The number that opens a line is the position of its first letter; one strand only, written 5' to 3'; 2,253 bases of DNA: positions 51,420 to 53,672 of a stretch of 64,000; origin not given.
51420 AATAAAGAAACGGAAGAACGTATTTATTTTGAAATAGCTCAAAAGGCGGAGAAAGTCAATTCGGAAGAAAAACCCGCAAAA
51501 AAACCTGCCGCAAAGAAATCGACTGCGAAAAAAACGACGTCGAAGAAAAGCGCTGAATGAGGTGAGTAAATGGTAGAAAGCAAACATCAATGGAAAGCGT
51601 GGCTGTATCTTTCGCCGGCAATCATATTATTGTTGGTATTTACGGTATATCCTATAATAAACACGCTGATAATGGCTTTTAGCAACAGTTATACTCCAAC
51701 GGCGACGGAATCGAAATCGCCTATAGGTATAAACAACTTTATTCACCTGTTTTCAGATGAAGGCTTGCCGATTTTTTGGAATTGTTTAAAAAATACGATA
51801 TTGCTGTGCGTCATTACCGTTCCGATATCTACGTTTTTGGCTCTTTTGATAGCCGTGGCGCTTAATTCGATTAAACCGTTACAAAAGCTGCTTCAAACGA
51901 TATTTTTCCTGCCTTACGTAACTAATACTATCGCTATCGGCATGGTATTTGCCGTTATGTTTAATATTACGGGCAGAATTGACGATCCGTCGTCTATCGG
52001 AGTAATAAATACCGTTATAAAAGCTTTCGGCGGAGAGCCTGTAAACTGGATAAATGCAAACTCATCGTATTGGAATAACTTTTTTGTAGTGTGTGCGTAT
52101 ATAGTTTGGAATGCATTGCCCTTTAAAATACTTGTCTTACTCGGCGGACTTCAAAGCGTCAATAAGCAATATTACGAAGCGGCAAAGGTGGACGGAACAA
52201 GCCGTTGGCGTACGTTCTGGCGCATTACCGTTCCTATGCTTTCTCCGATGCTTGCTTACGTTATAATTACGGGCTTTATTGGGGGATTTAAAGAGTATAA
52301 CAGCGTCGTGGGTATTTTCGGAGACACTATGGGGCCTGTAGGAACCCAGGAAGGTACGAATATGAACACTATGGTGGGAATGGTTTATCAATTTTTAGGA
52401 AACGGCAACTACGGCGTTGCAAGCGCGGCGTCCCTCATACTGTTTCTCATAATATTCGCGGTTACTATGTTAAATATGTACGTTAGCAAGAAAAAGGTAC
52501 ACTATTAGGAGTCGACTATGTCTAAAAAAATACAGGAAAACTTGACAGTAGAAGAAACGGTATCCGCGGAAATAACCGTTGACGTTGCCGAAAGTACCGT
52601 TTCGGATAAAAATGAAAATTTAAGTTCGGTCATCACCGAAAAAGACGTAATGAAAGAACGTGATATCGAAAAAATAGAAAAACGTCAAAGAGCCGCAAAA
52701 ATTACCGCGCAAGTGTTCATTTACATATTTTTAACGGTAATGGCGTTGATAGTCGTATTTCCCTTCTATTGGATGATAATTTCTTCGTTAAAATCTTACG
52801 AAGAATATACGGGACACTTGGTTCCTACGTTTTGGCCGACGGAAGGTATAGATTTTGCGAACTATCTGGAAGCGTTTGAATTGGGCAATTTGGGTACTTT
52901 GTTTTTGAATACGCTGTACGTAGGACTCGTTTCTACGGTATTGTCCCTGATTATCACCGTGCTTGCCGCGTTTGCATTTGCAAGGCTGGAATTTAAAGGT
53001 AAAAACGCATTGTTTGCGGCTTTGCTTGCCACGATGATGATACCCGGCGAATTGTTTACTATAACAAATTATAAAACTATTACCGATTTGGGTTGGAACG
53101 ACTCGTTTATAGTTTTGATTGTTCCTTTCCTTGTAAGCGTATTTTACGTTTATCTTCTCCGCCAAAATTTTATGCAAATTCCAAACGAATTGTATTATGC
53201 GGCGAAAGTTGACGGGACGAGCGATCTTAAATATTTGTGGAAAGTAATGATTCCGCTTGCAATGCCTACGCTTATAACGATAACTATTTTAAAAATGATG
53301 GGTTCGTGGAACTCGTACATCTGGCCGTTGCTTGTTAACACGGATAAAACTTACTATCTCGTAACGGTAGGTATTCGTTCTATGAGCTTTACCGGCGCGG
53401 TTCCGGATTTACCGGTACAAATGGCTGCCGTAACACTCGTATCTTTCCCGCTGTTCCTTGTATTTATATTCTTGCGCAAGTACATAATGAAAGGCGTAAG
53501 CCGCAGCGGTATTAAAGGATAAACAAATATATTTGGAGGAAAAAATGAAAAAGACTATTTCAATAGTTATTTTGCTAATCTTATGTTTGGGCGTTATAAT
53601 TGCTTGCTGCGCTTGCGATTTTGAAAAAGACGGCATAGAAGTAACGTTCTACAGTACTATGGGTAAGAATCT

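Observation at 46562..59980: Surface nuclease / nucleotidase / OB-fold lipoprotein set built around a CUT1-type ABC importer: candidate extracellular nucleic-acid harvesting system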

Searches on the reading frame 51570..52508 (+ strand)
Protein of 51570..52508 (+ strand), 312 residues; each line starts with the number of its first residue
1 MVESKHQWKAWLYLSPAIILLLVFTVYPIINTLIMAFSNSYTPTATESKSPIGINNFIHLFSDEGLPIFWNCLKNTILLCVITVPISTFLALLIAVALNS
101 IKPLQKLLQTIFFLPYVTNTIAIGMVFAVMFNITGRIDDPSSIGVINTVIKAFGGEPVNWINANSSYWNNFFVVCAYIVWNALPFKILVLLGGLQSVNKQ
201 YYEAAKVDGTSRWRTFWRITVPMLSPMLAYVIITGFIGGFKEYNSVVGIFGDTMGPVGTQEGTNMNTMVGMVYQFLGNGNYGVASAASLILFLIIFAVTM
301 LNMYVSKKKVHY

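Call 3: search_protein_families(library=pfam, proteins=[window:51570-52508:+], max_evalue=0.01)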
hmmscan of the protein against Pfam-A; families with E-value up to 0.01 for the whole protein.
window:51570-52508:+ (312 aa): 1 family
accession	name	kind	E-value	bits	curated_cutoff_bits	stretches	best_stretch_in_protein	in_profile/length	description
PF00528.27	BPD_transp_1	-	3.6e-20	72.9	26.4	1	88-308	2-181/184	Binding-protein-dependent transport system inner membrane component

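Call 6: search_protein_families(library=ncbifam, proteins=[window:51570-52508:+], max_evalue=0.01)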
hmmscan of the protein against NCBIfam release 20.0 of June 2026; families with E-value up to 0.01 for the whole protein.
window:51570-52508:+ (312 aa): 20 families
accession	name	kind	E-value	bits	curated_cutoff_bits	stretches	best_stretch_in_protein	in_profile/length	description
NF007852.0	PRK10561.1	equivalog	1.8e-24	87.1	335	1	6-312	10-294/295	sn-glycerol-3-phosphate ABC transporter permease UgpA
NF008232.0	PRK10999.1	equivalog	1.3e-20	73.6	392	1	52-310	265-519/520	maltose ABC transporter permease MalF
TIGR00969.1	3a0106s02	subfamily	5.3e-14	52.3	240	1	178-302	150-266/272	sulfate ABC transporter permease subunit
TIGR01581.1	Mo_ABC_porter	hypoth_equivalog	2.1e-13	50.3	210.3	1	74-298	20-222/225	ABC transporter permease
NF040931.1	ABC_arch_GlcT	equivalog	2.4e-12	47.1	360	1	20-299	7-264/278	glucose ABC transporter permease GlcT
TIGR03262.1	PhnU2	equivalog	1.1e-11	44.1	593.25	1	14-243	7-205/546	putative 2-aminoethylphosphonate ABC transporter permease subunit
TIGR02141.1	modB_ABC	equivalog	1.8e-10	40.8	182.6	1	76-307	3-207/208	molybdate ABC transporter permease subunit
TIGR02140.1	permease_CysW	equivalog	3.2e-10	39.9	329.1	1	17-309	9-259/261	sulfate ABC transporter permease subunit CysW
TIGR02139.1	permease_CysT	equivalog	1.6e-09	37.8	246.1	1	69-301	48-258/265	sulfate ABC transporter permease subunit CysT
NF008208.0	PRK10971.1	equivalog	3.6e-09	36.5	415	1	74-307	61-272/277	sulfate/thiosulfate ABC transporter permease CysT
NF043074.1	MMSYN1_0196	equivalog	4.4e-09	36.1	350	1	150-308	118-265/277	spermidine/putrescine ABC transporter permease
NF007044.0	PRK09497.1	equivalog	1.2e-08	34.8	348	1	21-309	19-277/285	spermidine/putrescine ABC transporter permease PotB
NF006939.0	PRK09421.1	equivalog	3.9e-08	33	262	1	72-301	11-214/230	molybdate ABC transporter permease subunit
NF008231.0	PRK10998.1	equivalog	7.5e-08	32.3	261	1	173-245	162-232/296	maltose ABC transporter permease MalG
NF008620.0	PRK11602.1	equivalog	6.7e-07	28.8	442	1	4-303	13-274/291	sulfate/thiosulfate ABC transporter permease CysW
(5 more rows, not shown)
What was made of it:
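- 51570..52508 (+): Permease 1 (UgpA/MalF-like). BPD_transp_1 (call 3); UgpA is the best NCBIfam hit (call 6).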

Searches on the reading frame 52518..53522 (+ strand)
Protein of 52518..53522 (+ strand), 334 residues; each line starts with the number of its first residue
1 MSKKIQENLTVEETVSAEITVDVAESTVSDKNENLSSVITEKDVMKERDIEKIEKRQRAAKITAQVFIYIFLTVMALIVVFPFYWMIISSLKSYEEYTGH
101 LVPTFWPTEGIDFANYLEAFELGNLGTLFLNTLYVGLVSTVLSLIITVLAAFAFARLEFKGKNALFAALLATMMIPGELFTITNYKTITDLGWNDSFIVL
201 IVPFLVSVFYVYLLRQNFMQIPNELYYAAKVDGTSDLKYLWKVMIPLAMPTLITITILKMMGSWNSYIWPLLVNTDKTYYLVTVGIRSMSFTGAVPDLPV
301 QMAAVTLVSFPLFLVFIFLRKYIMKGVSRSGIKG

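Call 3: search_protein_families(library=pfam, proteins=[window:52518-53522:+], max_evalue=0.01)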
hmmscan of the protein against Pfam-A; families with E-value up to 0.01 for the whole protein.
window:52518-53522:+ (334 aa): 2 families
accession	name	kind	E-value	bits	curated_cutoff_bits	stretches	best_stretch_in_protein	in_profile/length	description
PF00528.27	BPD_transp_1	-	3.3e-17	63.3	26.4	1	148-328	6-183/184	Binding-protein-dependent transport system inner membrane component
PF06024.17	Orf78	-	0.0095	16.7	29.4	1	19-95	17-93/101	Orf78 (ac78)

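Call 6: search_protein_families(library=ncbifam, proteins=[window:52518-53522:+], max_evalue=0.01)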
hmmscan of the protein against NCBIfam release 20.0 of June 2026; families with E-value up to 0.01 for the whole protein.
window:52518-53522:+ (334 aa): 16 families
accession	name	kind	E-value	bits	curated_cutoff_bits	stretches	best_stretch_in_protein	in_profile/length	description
NF008210.0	PRK10973.1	equivalog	4.5e-31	108.6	297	1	64-328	8-277/281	sn-glycerol-3-phosphate ABC transporter permease UgpE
NF040932.1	ABC_arch_GlcU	equivalog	2.2e-30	106.2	340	1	66-329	3-266/272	glucose ABC transporter permease GlcU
NF008231.0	PRK10998.1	equivalog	2.6e-18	66.6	261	1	57-334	9-296/296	maltose ABC transporter permease MalG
NF007047.0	PRK09500.1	equivalog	5.7e-11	42.5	326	1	70-323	9-251/257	spermidine/putrescine ABC transporter permease PotC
NF040839.1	tungstate_WtpB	equivalog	6.9e-09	35.7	340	1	129-259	46-189/251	tungstate ABC transporter permease WtpB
TIGR01581.1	Mo_ABC_porter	hypoth_equivalog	5e-08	32.7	210.3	1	132-260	26-168/225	ABC transporter permease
NF011624.0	PRK15050.1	equivalog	1.5e-07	30.8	247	2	50-182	10-128/297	2-aminoethylphosphonate ABC transporter permease subunit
NF006939.0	PRK09421.1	equivalog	9.9e-06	25.1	262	0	132-260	15-158/230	molybdate ABC transporter permease subunit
TIGR02141.1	modB_ABC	equivalog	3.8e-05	23.4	182.6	1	132-259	3-144/208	molybdate ABC transporter permease subunit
NF008196.0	PRK10952.1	equivalog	0.00036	19.4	439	1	138-254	155-267/356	glycine betaine/L-proline ABC transporter permease ProW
TIGR03416.1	ABC_choXWV_perm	equivalog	0.0024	17.4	363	1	131-256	90-211/267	choline ABC transporter permease subunit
NF040733.1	ABC_perm_U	equivalog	0.003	17.1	295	1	187-323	112-245/251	ABC transporter permease subunit SaoP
NF007044.0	PRK09497.1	equivalog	0.0031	17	348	1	198-288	153-242/285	spermidine/putrescine ABC transporter permease PotB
NF008049.0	PRK10782.1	subfamily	0.0037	17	212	1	200-260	92-157/217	methionine ABC transporter permease MetI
TIGR02139.1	permease_CysT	equivalog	0.0037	16.9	246.1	0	112-260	35-197/265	sulfate ABC transporter permease subunit CysT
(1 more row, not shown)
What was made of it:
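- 52518..53522 (+): Permease 2 (UgpE/MalG-like). BPD_transp_1 (call 3); UgpE is the best NCBIfam hit (call 6).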
